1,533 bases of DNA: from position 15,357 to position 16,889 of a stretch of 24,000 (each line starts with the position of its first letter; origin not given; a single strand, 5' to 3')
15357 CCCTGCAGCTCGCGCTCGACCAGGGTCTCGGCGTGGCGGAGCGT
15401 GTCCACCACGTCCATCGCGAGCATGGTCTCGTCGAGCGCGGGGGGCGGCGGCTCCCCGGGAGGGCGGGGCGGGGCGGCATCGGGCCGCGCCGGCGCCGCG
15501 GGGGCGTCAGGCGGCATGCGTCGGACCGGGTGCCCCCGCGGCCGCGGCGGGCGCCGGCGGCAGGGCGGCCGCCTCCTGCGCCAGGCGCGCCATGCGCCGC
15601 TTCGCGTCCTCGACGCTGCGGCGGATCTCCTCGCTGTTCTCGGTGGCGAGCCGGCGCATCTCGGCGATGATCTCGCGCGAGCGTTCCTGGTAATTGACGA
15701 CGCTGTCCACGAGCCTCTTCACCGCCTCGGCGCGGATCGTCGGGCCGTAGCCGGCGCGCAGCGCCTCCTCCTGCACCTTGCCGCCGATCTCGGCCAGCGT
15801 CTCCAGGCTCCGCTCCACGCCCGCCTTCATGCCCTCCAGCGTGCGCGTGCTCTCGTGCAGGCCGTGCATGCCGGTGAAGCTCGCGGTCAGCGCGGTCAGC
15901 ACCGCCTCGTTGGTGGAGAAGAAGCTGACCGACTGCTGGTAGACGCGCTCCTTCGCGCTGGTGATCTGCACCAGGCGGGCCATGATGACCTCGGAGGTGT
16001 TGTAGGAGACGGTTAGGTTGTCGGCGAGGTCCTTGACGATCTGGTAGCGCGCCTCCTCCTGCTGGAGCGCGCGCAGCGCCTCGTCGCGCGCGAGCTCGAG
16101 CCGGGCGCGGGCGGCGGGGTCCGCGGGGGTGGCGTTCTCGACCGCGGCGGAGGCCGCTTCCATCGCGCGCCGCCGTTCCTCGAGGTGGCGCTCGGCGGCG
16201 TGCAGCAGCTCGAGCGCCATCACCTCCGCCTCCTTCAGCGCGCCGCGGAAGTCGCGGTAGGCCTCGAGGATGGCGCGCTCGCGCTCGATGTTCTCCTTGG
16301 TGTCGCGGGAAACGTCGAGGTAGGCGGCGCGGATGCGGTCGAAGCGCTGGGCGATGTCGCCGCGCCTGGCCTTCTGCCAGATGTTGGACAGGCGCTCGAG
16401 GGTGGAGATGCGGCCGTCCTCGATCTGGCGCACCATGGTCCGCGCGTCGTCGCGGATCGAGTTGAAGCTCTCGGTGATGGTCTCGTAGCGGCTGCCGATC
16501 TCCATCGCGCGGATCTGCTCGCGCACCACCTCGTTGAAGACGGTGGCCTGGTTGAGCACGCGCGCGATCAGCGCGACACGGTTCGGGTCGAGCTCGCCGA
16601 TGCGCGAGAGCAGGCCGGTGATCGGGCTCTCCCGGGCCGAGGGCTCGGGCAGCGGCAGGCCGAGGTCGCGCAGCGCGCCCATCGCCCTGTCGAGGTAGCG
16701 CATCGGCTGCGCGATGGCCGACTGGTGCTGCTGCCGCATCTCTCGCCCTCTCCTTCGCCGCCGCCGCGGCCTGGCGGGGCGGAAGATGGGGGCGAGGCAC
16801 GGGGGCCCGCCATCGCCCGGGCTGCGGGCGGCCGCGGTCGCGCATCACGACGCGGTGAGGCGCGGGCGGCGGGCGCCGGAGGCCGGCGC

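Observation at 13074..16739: Translationally coupled TelA-like / single-pass membrane / RGG-tailed coiled-coil operon: candidate uncharacterised envelope-associated system near the prophage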

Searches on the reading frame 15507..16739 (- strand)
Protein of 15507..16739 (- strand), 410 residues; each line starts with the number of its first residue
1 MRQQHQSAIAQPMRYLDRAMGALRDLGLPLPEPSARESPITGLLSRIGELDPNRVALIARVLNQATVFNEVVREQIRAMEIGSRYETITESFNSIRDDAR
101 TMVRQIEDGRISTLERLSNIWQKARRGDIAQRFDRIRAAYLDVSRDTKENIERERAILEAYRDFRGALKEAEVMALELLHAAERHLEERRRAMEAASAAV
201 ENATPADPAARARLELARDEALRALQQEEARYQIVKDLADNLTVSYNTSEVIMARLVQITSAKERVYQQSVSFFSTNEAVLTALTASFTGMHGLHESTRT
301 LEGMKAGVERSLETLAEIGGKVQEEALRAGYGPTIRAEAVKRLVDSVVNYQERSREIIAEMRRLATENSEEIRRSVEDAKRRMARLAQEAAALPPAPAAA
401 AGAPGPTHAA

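Call 7: search_protein_families(library=pfam, proteins=[window:15507-16739:-], max_evalue=1)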
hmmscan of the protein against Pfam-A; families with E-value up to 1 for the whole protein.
window:15507-16739:- (410 aa): 5 families
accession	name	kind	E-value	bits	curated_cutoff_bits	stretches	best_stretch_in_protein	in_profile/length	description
PF07464.16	ApoLp-III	-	0.12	12.9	36.3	0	283-377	6-97/146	Apolipophorin-III precursor (apoLp-III)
PF25528.1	DUF7917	-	0.13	12.6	27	1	205-245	23-63/68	Domain of unknown function (DUF7917)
PF10668.15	Phage_terminase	-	0.17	12.1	22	1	217-247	8-37/67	Phage terminase small subunit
PF23367.1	DUF7091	-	0.73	10.7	27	1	177-229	7-59/88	Family of unknown function (DUF7091)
PF25217.1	CreS_N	-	0.8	10.8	27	0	69-96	26-54/80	Crescentin, N-terminal segment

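Call 8: search_protein_families(library=ncbifam, proteins=[window:15507-16739:-], max_evalue=1)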
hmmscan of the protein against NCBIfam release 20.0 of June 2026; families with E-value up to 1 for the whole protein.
window:15507-16739:- (410 aa): 1 family
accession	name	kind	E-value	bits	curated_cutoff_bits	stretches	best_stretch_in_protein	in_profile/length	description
NF041943.1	GPPMT_Stmyces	equivalog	0.1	12.5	400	1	69-113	161-205/272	geranyl diphosphate 2-C-methyltransferase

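Call 9: search_protein_families(library=padloc, proteins=[window:15507-16739:-], max_evalue=1)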
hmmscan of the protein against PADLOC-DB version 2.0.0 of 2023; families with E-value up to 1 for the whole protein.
window:15507-16739:- (410 aa): 1 family
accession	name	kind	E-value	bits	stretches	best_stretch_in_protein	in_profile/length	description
PDLC00602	ZorA1|ZorA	-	0.016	12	1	338-392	508-562/648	MotA/ExbB/TolQ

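Call 12: find_homologous_proteins(query=window:15507-16739:-)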
Query window:15507-16739:- (410 aa): 8000 proteins with E <= 0.001 among 8000 candidates; the best 120 are listed.
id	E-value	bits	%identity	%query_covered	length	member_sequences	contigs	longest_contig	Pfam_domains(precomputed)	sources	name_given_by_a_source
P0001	2.8e-248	841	100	100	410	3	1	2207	-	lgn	-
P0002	8.3e-218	741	87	99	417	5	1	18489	-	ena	-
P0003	7.4e-209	711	86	96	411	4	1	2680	-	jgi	jgi:hypothetical protein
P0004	1.5e-208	710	87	95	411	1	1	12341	-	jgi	jgi:hypothetical protein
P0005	7.5e-187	639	80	93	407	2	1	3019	-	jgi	jgi:hypothetical protein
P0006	1.1e-186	638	81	94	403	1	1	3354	-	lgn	-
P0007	8.8e-186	635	80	94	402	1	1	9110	-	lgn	-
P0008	1.3e-185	635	81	95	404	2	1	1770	-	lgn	-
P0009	2.4e-185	634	79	96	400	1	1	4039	-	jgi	jgi:hypothetical protein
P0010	3.5e-185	633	81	94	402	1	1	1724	-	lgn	-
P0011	3.6e-185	633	79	97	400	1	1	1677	-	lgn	-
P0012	4.9e-185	633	79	95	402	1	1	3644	-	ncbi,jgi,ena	-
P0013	8.5e-185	632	79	95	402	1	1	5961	-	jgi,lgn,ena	-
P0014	1.1e-184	632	79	95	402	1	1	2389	-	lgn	-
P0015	1.2e-184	632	79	95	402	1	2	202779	-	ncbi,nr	ncbi:MAG: hypothetical protein QJR07_21050 [Acetobacteraceae bacterium]|nr:hypothetical protein [Ace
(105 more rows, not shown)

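Call 13: search_solved_structures(query=window:15507-16739:-, max_evalue=10)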
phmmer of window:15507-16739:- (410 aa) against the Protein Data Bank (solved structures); distinct sequences matched with E-value up to 10: 5.
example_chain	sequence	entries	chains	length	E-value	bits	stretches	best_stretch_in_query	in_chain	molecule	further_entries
9flg_A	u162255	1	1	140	0.37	13.4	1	351-405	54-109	Large delta antigen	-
9b9l_A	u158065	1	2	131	0.87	12.1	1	87-124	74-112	Regulation of nuclear pre-mRNA domain-containing protein 1B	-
4hfg_A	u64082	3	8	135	0.92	12.1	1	87-124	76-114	Regulation of nuclear pre-mRNA domain-containing protein 1B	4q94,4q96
4fu3_A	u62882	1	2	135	0.93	12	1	87-124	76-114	Regulation of nuclear pre-mRNA domain-containing protein 1B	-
9xpj_B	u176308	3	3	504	1.3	11.5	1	37-97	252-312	Taste receptor type 1 member 3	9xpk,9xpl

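Call 21: predict_structure(alignment_id=A1)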
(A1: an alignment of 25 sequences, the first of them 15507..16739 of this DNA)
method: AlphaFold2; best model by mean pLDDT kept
length: 410 residues; sequences in the alignment: 25
mean_pLDDT: 73.0   pTM: 0.63
mean pLDDT of the five models: 73.0, 70.6, 69.0, 65.2, 63.9
residues with pLDDT >= 90: 68; 70-90: 182; 50-70: 105; < 50: 55
segments of 3 or more residues with pLDDT < 50: 1-5, 124-127, 304-313, 326-335, 399-410
pLDDT, mean of each block of 10 residues (from residue 1): 52 80 78 59 76 83 80 69 69 69 60 50 52 74 82 87 90 93 95 95 90 94 93 91 89 86 83 70 59 52 47 48 48 53 72 77 81 82 80 62 41
secondary structure, 60 per line:
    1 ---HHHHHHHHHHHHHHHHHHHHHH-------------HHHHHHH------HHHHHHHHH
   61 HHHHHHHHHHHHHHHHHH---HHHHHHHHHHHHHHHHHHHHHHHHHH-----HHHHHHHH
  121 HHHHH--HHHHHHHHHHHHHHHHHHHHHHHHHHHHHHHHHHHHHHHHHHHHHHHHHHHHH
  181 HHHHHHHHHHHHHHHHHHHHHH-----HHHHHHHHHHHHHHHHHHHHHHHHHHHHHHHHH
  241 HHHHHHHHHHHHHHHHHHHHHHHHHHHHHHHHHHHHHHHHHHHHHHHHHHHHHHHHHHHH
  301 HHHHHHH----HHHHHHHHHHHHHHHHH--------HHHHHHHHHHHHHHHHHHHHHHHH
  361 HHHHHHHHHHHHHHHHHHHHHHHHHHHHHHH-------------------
elements in order: H4-25 H39-45 H52-78 H82-107 H113-125 H128-202 H208-307 H312-328 H337-391

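Call 23: search_protein_representatives(alignment_id=A1)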
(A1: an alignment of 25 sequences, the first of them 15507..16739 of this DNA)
Query: 25 sequences, 396 profile positions. Proteins with E-value up to 0.001 (for the whole library): 665; up to 1e-10: 507; up to 1e-30: 252. The best 150 are listed.
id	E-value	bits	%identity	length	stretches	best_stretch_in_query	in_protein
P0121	2.9e-175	599.4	-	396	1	5-392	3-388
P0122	2.9e-168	576.3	-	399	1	5-392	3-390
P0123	1.1e-137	475.6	-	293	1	100-387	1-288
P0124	6.4e-135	466.5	-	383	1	8-384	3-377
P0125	5.4e-133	460.2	-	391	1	4-312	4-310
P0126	1.7e-126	438.8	-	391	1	12-388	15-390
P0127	2.4e-125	435.0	-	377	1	9-385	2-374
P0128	4.2e-125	434.2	-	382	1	2-241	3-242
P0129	8.2e-121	420.1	-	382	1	9-387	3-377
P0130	3.5e-119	414.7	-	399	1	10-385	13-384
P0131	1.8e-113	395.9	-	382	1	9-385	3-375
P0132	2.7e-112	392.0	-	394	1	7-388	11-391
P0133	4.5e-111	388.0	-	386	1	12-387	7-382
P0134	5.9e-111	387.6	-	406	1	11-382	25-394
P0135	2.1e-110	385.8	-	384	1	12-387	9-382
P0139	6.1e-107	374.4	-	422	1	9-386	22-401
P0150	2.5e-102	359.2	-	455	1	5-390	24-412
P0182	3.9e-87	309.2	-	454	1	9-389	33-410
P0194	1.3e-80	287.7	-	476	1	7-382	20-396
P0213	5.2e-73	262.7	-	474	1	8-387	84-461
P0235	2.0e-63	231.1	-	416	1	10-392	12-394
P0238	7.2e-61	222.7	-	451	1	3-389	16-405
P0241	4.5e-60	220.1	-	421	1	31-377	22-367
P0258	4.2e-55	203.7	-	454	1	9-389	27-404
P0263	5.2e-54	200.1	-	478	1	10-389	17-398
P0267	5.7e-52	193.4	-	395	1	16-382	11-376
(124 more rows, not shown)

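Call 28: fold_search(model_id=the predicted structure, library=pdb)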
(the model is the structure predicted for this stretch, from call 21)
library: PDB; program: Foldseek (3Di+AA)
matches with E <= 10: 698; with E <= 0.001: 0
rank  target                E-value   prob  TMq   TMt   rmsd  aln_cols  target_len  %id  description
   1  8w20_A                6.4e-03  0.69  0.17  0.12  68.6       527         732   13  Umb1 umbrella toxin particle (released 2024-04-17)
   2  9a69_B                1.7e-02  0.82  0.17  0.11  62.2       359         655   13  Integrative model of MCPB-MCPC by crosslinking MS and deep learning (released 2024-09-18)
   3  9a65_B                3.7e-02  0.98  0.32  0.21  68.1       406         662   10  Integrative model of YVAQ-MCPB by crosslinking MS and deep learning (released 2024-09-18)
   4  8f7n                  4.0e-02  0.44  0.16  0.17  47.9       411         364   12  Crystal structure of chemoreceptor McpZ ligand sensing domain (released 2023-07-05)
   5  7n6g_3N               5.5e-02  0.23  0.13  0.13  31.9       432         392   13  C1 of central pair (released 2022-05-18)
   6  7a0g_DDD              9.0e-02  0.97  0.36  0.44  11.4       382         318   10  Structure of the SmhB pore of the tripartite alpha-pore forming toxin, Smh, from Serratia marcescens. (released 2021-03-31)
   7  7zr1_C                9.8e-02  0.35  0.19  0.11  77.1       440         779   15  Chaetomium thermophilum Mre11-Rad50-Nbs1 complex bound to ATPyS (composite structure) (released 2023-01-11)
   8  2ch7_B                1.1e-01  0.92  0.29  0.37  58.5       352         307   17  Crystal structure of the cytoplasmic domain of a bacterial chemoreceptor from Thermotoga maritima (released 2006-04-18)
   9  7n6g_3M               1.2e-01  0.30  0.16  0.17  36.6       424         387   14  C1 of central pair (released 2022-05-18)
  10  8r5s_D                1.3e-01  0.66  0.19  0.29  25.8       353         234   14  t113 - De-novo designed soluble homotetramer (released 2024-11-27)
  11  7n6g_3V               1.3e-01  0.21  0.16  0.16  33.2       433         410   12  C1 of central pair (released 2022-05-18)
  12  2xmn_A                1.4e-01  0.41  0.19  0.19  19.6       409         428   12  High resolution snapshots of defined TolC open states present an iris- like movement of periplasmic entrance helices (released 2011-01-26)
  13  6h2f_D                1.5e-01  0.84  0.32  0.37  14.2       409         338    8  Structure of the pre-pore AhlB of the tripartite alpha-pore forming toxin, AHL, from Aeromonas hydrophila. (released 2019-07-10)
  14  9e5c_6c               1.6e-01  0.21  0.18  0.03  65.2       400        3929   12  Cryo-EM structure of 96 nm repeat of microtubule doublet from T. brucei flagellum (released 2025-03-12)
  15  2ch7_A                1.8e-01  0.97  0.36  0.47  58.6       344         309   16  Crystal structure of the cytoplasmic domain of a bacterial chemoreceptor from Thermotoga maritima (released 2006-04-18)
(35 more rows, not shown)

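Call 30: search_protein_families(library=pfam, alignment_id=A2, max_evalue=10)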
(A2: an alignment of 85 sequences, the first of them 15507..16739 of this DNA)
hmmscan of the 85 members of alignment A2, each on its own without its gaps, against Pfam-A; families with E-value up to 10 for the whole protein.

A. member 1, window:15507-16739:- (410 aa): 6 families
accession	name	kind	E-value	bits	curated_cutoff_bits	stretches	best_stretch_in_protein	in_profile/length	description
PF07464.16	ApoLp-III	-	0.12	12.9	36.3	0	283-377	6-97/146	Apolipophorin-III precursor (apoLp-III)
PF25528.1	DUF7917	-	0.13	12.6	27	1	205-245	23-63/68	Domain of unknown function (DUF7917)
PF10668.15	Phage_terminase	-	0.17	12.1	22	1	217-247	8-37/67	Phage terminase small subunit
PF23367.1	DUF7091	-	0.73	10.7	27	1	177-229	7-59/88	Family of unknown function (DUF7091)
PF25217.1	CreS_N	-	0.8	10.8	27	1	69-96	26-54/80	Crescentin, N-terminal segment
PF02194.20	PXA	-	2.7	8.6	27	1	146-244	30-135/181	PXA domain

B. families by the number of members that match (of 85 scanned): 208 families (the first 25 are shown)
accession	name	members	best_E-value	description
PF02637.23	GatB_Yqey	7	0.0022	GatB domain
PF07464.16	ApoLp-III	5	0.0098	Apolipophorin-III precursor (apoLp-III)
PF08429.16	PLU-1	4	0.006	PLU-1-like protein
PF23680.1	YecU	3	0.024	YecU-like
PF25528.1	DUF7917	3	0.066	Domain of unknown function (DUF7917)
PF12732.12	YtxH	3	0.53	YtxH-like protein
PF18739.6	HEPN_Apea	2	0.0079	Apea-like HEPN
PF09712.15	PHA_synth_III_E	2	0.015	Poly(R)-hydroxyalkanoic acid synthase subunit (PHA_synth_III_E)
PF10046.14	BLOC1_2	2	0.017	Biogenesis of lysosome-related organelles complex-1 subunit 2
PF04905.18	NCD2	2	0.042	NAB conserved region 2 (NCD2)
PF17932.6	TetR_C_24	2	0.07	Tetracyclin repressor-like, C-terminal domain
PF13874.11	Nup54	2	0.079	Nucleoporin complex subunit 54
PF14520.12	HHH_5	2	0.092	Helix-hairpin-helix domain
PF18688.6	DUF5638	2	0.093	Family of unknown function (DUF5638)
PF05103.18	DivIVA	2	0.11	DivIVA protein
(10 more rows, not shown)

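Call 31: find_encoding_contigs(protein=P0263, flank=8000, max_places=4)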
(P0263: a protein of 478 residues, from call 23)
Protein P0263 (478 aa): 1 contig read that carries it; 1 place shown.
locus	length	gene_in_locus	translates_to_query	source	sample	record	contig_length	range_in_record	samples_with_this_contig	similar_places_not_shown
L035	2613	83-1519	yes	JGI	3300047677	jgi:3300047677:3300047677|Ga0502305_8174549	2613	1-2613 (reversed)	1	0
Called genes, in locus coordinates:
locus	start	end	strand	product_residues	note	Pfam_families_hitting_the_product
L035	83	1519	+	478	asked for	-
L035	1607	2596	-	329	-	-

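Call 35: find_encoding_contigs(protein=P0267, flank=8000, max_places=3)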
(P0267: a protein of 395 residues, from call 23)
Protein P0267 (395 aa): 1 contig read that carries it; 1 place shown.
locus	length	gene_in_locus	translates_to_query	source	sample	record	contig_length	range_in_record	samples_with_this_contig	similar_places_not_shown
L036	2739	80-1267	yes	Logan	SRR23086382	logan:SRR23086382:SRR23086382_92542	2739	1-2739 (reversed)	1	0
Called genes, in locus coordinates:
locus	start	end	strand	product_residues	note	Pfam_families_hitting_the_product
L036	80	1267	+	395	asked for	-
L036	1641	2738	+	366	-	?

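Call 36: find_encoding_contigs(protein=P0241, flank=8000, max_places=3)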
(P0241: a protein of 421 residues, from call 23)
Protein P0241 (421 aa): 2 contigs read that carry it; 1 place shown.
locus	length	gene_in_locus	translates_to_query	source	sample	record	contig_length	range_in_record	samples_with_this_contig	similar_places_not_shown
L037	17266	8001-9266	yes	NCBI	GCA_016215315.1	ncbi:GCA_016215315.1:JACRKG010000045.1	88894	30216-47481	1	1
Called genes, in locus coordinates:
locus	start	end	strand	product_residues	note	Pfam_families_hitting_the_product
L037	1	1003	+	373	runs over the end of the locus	PF04998:RNA_pol_Rpb1_5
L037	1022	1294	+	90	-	PF01248:Ribosomal_L7Ae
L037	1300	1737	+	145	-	-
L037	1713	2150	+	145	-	PF00164:Ribosom_S12_S23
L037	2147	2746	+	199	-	PF00177:Ribosomal_S7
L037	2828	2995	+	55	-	-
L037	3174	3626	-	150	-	-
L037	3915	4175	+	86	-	-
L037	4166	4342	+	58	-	-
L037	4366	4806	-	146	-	-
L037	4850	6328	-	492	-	-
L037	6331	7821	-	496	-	PF19911:DUF6384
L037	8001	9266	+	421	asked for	-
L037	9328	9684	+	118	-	-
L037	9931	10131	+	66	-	PF14076:DUF4258 (weak)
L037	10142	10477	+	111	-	-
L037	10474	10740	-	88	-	-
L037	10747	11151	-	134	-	-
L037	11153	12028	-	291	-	-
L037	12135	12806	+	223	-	PF12705:PDDEXK_1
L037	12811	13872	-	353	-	PF01595:CNNM, PF00571:CBS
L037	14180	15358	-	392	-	-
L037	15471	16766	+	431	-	PF04055:Radical_SAM, PF08608:Wyosine_form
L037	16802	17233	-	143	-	-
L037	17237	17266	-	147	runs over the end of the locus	-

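Call 37: find_encoding_contigs(protein=P0235, flank=8000, max_places=3)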
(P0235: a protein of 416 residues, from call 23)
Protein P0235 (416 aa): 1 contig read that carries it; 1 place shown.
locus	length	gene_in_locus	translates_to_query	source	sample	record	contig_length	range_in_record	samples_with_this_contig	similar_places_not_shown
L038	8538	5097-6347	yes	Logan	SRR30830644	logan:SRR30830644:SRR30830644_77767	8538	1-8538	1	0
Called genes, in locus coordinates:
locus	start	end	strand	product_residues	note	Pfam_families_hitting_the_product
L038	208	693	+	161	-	-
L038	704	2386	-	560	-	PF00270:DEAD (faint), PF04851:ResIII, PF00271:Helicase_C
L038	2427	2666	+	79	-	-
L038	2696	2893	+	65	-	-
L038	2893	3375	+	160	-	-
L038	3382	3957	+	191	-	PF02357:NusG, PF00467:KOW (weak)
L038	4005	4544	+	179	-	-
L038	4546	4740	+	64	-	-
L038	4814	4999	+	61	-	-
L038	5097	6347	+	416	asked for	-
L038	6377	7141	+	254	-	PF12138:Spherulin4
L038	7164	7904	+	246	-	-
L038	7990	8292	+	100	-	-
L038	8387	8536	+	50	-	?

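Call 44: list_cluster_members(proteins=[P0124, P0130, P0139, P0150, P0182, P0194, P0213, P0238, P0241, P0258])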
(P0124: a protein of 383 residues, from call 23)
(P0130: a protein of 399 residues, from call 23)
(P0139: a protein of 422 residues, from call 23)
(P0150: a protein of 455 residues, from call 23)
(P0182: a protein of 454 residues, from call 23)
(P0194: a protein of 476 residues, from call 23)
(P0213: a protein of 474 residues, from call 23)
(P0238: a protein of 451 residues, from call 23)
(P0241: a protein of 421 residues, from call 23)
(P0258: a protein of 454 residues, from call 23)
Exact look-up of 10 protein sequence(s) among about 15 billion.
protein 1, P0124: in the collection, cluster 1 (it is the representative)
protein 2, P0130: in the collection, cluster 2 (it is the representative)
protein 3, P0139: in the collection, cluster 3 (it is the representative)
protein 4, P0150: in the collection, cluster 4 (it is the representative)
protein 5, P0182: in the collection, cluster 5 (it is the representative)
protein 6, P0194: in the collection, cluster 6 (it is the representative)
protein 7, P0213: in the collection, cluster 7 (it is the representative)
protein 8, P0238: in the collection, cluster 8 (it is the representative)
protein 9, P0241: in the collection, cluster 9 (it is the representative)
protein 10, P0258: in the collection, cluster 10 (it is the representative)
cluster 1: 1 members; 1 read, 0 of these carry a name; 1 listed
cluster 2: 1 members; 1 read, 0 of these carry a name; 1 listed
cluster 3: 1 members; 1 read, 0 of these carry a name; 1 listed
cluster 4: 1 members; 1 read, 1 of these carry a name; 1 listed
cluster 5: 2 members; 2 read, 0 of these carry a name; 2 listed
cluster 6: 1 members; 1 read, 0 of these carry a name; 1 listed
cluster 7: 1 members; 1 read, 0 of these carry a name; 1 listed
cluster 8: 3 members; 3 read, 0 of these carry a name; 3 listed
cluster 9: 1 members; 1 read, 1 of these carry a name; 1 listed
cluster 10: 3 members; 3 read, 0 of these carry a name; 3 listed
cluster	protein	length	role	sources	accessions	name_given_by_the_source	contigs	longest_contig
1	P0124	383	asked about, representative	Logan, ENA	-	-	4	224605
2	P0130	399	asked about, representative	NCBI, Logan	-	-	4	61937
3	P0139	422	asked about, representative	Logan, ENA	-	-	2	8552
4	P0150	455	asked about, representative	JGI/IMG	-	hypothetical protein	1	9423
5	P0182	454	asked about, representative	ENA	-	-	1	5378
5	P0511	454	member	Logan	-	-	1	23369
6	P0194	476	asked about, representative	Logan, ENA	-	-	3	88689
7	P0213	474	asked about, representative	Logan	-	-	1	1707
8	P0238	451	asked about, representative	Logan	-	-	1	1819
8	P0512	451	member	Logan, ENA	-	-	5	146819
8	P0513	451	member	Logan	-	-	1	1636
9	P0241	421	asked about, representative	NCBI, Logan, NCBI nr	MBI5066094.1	hypothetical protein HZA97_07700 [Candidatus Woesearchaeota archaeon] | hypothetical protein [Candidatus Woesearchaeota archaeon]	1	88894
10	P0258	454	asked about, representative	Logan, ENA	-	-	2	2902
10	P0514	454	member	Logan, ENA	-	-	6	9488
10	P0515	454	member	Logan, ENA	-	-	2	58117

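Call 45: find_encoding_contigs(protein=P0194, flank=7000, max_places=2)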
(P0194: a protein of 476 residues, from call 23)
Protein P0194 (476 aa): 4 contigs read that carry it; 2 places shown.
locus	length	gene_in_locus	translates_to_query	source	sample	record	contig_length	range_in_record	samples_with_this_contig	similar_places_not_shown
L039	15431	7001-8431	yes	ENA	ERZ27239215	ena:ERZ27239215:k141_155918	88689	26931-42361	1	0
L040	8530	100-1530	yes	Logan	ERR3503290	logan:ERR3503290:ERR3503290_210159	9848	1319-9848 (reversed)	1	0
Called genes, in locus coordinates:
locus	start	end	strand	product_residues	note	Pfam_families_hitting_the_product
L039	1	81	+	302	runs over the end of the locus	PF01555:N6_N4_Mtase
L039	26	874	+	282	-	-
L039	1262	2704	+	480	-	-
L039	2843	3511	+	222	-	-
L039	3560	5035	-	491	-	-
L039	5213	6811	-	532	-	-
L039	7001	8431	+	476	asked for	-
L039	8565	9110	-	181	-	-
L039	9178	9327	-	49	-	-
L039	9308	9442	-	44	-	-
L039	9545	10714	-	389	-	-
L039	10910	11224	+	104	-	-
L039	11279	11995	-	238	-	-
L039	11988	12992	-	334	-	PF08843:AbiEii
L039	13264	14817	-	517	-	-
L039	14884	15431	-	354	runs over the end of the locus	PF01068:DNA_ligase_A_M (faint), PF09414:RNA_ligase (weak)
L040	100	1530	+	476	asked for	-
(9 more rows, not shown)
